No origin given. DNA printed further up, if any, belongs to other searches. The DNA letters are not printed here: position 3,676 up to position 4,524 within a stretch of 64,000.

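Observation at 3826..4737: RGG-repeat / zinc-ribbon / histone-H1-like-tail protein adjacent to a cold-shock protein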

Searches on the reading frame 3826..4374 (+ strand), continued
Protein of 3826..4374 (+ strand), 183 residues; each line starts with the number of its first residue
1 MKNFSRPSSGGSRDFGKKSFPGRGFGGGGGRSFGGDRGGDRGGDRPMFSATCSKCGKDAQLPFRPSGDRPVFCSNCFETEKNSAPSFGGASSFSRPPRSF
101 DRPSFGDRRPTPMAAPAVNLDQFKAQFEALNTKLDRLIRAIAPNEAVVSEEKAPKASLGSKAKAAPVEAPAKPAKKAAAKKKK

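Call 20: find_related_loci(query=A1, collection=genome_contigs, flank=10000)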
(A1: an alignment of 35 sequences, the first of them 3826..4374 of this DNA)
Query A1 (183 aa) in genome_contigs; peptide patterns used: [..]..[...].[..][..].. (x = any residue, [..] = any of these).
600 stretches matched a pattern (row limit reached: there are more); 594 encode a relative of the query (tblastn E <= 1e-3); the best 80 are kept; 80 distinct loci.
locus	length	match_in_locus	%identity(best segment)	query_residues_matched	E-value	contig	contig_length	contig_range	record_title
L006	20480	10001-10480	38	1-176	1e-25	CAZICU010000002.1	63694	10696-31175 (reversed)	MAG TPA_asm: uncultured Gammaproteobacteria bacterium isolate SRP263991_co2_418 genome assembly, contig: NODE_274_length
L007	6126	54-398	47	33-146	3e-24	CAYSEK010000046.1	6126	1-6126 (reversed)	MAG TPA_asm: uncultured Candidatus Saccharibacteria bacterium isolate SRP128015_co3_135 genome assembly, contig: NODE_17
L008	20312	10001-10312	46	32-154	6e-24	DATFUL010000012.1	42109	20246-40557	MAG TPA_asm: Patescibacteria group bacterium isolate SMAG_U9436 k141_324763, whole genome shotgun sequence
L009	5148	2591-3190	36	22-182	2e-23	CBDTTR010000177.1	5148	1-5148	MAG TPA_asm: uncultured bacterium isolate SRR7614714_binner13_Refined_37 genome assembly, contig: ERZ23877832.9063, whol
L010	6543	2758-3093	45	29-144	6e-23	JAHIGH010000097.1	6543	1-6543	MAG: Patescibacteria group bacterium isolate KR11_N2.mb.17 KR11_N2.mb.17_k141_46998, whole genome shotgun sequence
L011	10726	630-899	48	37-142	5e-21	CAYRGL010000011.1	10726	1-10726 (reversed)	MAG TPA_asm: uncultured Gammaproteobacteria bacterium isolate binchicken_co54_244 genome assembly, contig: NODE_11152_le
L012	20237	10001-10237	43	37-144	9e-21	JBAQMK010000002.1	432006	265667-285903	MAG: Minisyncoccales bacterium isolate MFD12067_ilm_asm_bin19 k127_9057, whole genome shotgun sequence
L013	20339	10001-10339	38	46-172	1e-20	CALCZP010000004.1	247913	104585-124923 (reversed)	MAG TPA_asm: uncultured bacterium isolate SRR6231138_bin.7_CONCOCT_v1.1_MAG genome assembly, contig: ERZ650240.2, whole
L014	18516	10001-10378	38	1-138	3e-20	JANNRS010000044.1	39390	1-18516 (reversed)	MAG: Candidatus Paceibacterota bacterium isolate SOY_31_metabat_326 SOY_31_k141_242488, whole genome shotgun sequence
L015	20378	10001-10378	38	32-166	2e-20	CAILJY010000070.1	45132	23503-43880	uncultured bacterium isolate Loclat_bin-15745 genome assembly, contig: bin-15745:70/86, whole genome shotgun sequence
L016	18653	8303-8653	40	1-142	6e-20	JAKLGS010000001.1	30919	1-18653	MAG: Patescibacteria group bacterium isolate RA.bin45 RA.bin45_1, whole genome shotgun sequence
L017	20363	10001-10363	40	28-142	7e-20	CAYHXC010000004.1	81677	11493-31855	MAG TPA_asm: uncultured Candidatus Saccharibacteria bacterium isolate ERP119705_co17_57 genome assembly, contig: NODE_20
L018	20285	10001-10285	44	44-141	2e-19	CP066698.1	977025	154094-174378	MAG: Candidatus Falkowbacteria bacterium isolate NC_groundwater_1683_Pr3_B-0.1um_40_26 chromosome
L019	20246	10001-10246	44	44-143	3e-19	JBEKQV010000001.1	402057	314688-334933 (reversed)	MAG: Candidatus Microgenomates bacterium isolate SPRUCE 496 SPRUCE_496_1, whole genome shotgun sequence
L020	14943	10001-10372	39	25-157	5e-19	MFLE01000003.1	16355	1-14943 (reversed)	MAG: Candidatus Kaiserbacteria bacterium RIFCSPHIGHO2_02_FULL_49_34 rifcsphigho2_02_scaffold_11647, whole genome shotgun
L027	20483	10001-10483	32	1-146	7e-18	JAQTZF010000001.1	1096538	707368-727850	MAG: Candidatus Daviesbacteria bacterium isolate STC_54 NODE_2_length_1096538_cov_10.617223_Sandtown_C, whole genome sho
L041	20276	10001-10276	42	47-141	1e-15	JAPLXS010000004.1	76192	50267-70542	MAG: Candidatus Nomurabacteria bacterium isolate LacPavin_0419_WC53_MAG_32_16 LacPavin_0419_WC53_scaffold_11734, whole g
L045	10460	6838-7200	36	29-176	2e-15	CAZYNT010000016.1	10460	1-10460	MAG TPA_asm: uncultured Gammaproteobacteria bacterium isolate SRP263991_co4_298 genome assembly, contig: NODE_10087_leng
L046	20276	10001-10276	38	40-141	2e-15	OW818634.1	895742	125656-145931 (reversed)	metagenome genome assembly, chromosome: 1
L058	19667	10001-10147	58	24-78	1e-14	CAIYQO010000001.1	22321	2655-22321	uncultured bacterium isolate AlinenLipids_bin-0042 genome assembly, contig: bin-0042:001/318, whole genome shotgun seque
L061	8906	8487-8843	35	8-141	2e-14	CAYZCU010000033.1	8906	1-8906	MAG TPA_asm: uncultured Gammaproteobacteria bacterium isolate SRP278252_co2_842 genome assembly, contig: NODE_16608_leng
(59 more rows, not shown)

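Call 21: predict_structure(alignment_id=A1)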
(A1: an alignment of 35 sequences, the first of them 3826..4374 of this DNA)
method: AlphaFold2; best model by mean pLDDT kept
length: 183 residues; sequences in the alignment: 35
mean_pLDDT: 62.1   pTM: 0.29
mean pLDDT of the five models: 62.1, 62.1, 61.6, 61.3, 60.5
residues with pLDDT >= 90: 26; 70-90: 35; 50-70: 50; < 50: 72
segments of 3 or more residues with pLDDT < 50: 1-3, 7-17, 22-35, 37-41, 89-95, 109-112, 148-164
pLDDT, mean of each block of 10 residues (from residue 1): 46 46 44 46 76 93 88 88 58 49 52 58 87 89 57 43 49 52 54
secondary structure, 60 per line:
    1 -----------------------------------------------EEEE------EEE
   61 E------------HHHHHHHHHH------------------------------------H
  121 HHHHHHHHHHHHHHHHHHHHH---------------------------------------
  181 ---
elements in order: E48-51 E58-61 H74-83 H120-141

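Call 28: fold_search(model_id=the predicted structure, library=pdb)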
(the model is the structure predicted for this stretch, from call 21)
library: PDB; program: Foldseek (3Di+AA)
matches with E <= 10: 43; with E <= 0.001: 0
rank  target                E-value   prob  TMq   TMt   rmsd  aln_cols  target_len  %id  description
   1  1qli                  1.8e+00  0.20  0.13  0.32   3.6        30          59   23  QUAIL CYSTEINE AND GLYCINE-RICH PROTEIN, NMR, MINIMIZED AVERAGE STRUCTURE (released 1997-08-20)
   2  2rgv_B                1.9e+00  0.07  0.08  0.10   9.8        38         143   18  The crystal structure of PerR-Ox highlights 2-oxo-Histidine formation (released 2008-10-14)
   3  9bct_P                2.1e+00  0.30  0.13  0.42   3.8        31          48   32  Cryo-EM structure of Thermococcus kodakarensis FttA-dependent transcription pre-termination complex containing 44 nt R (released 2024-07-31)
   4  2fe3_A                2.2e+00  0.16  0.12  0.15   8.6        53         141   17  The crystal structure of bacillus subtilis PerR-Zn reveals a novel Zn(Cys)4 Structural redox switch (released 2006-12-19)
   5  2f8b_MODEL_1_A        2.9e+00  0.10  0.10  0.30   9.3        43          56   21  NMR structure of the C-terminal domain (dimer) of HPV45 oncoprotein E7 (released 2006-08-08)
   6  2yw8                  3.3e+00  0.16  0.13  0.35   6.8        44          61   23  Crystal structure of human RUN and FYVE domain-containing protein (released 2008-04-22)
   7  7d6l                  3.3e+00  0.16  0.13  0.16   3.8        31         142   26  Crystal structure of Trx2 from D. radiodurans R1 (released 2021-10-13)
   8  1lv3_MODEL_1_A        3.7e+00  0.08  0.13  0.31  11.6        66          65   26  Solution NMR Structure of Zinc Finger Protein yacG from Escherichia coli. Northeast Structural Genomics Consor (released 2002-09-11)
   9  5yuf_A                4.0e+00  0.25  0.15  0.50   4.4        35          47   20  Crystal Structure of PML RING tetramer (released 2018-04-11)
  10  7ne9_AAA              4.0e+00  0.06  0.10  0.13  10.6        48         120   27  A single sensor controls large variations in zinc quotas in a marine cyanobacterium (released 2022-03-02)
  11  6iwd_B                4.3e+00  0.21  0.14  0.46   4.9        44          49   18  The PTP domain of human PTPN14 in a complex with the CR3 domain of HPV18 E7 (released 2019-07-31)
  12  5svi_A                4.3e+00  0.06  0.10  0.30   5.0        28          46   25  MORC3 CW domain in complex with unmodified histone H3 (released 2016-12-14)
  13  9znf_Ac               4.3e+00  0.03  0.09  0.17  15.9        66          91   17  Cryo-EM structure of the Methanosarcina acetivorans 70S ribosome in complex with SriA and SriB (released 2026-01-28)
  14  1zbd_B                4.6e+00  0.16  0.15  0.21   3.8        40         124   28  STRUCTURAL BASIS OF RAB EFFECTOR SPECIFICITY: CRYSTAL STRUCTURE OF THE SMALL G PROTEIN RAB3A COMPLEXED WITH THE EFFECT (released 1999-04-02)
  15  5svi_B                4.6e+00  0.14  0.13  0.37   3.5        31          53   26  MORC3 CW domain in complex with unmodified histone H3 (released 2016-12-14)
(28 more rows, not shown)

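Call 29: search_solved_structures(query=window:3826-4374:+, max_evalue=10, show_alignments=3)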
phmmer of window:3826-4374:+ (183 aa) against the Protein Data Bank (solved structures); distinct sequences matched with E-value up to 10: 6.
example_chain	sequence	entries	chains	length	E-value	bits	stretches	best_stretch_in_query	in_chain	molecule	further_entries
6ra6_A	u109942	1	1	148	0.54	13.5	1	71-142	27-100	Neuroglobin,Murine neuroglobin mutant,Neuroglobin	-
6h6j_A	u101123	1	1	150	0.65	13.2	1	71-142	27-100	Neuroglobin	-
6urg_C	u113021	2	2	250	0.66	13.2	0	38-64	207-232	Cleavage and polyadenylation specificity factor subunit 4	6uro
6h6i_A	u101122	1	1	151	0.66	13.2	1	71-142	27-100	Neuroglobin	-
9oxe_C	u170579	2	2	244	0.87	12.8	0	38-62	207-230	Isoform 2 of Cleavage and polyadenylation specificity factor subunit 4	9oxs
6dnh_C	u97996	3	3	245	0.88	12.8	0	38-62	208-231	Cleavage and polyadenylation specificity factor subunit 4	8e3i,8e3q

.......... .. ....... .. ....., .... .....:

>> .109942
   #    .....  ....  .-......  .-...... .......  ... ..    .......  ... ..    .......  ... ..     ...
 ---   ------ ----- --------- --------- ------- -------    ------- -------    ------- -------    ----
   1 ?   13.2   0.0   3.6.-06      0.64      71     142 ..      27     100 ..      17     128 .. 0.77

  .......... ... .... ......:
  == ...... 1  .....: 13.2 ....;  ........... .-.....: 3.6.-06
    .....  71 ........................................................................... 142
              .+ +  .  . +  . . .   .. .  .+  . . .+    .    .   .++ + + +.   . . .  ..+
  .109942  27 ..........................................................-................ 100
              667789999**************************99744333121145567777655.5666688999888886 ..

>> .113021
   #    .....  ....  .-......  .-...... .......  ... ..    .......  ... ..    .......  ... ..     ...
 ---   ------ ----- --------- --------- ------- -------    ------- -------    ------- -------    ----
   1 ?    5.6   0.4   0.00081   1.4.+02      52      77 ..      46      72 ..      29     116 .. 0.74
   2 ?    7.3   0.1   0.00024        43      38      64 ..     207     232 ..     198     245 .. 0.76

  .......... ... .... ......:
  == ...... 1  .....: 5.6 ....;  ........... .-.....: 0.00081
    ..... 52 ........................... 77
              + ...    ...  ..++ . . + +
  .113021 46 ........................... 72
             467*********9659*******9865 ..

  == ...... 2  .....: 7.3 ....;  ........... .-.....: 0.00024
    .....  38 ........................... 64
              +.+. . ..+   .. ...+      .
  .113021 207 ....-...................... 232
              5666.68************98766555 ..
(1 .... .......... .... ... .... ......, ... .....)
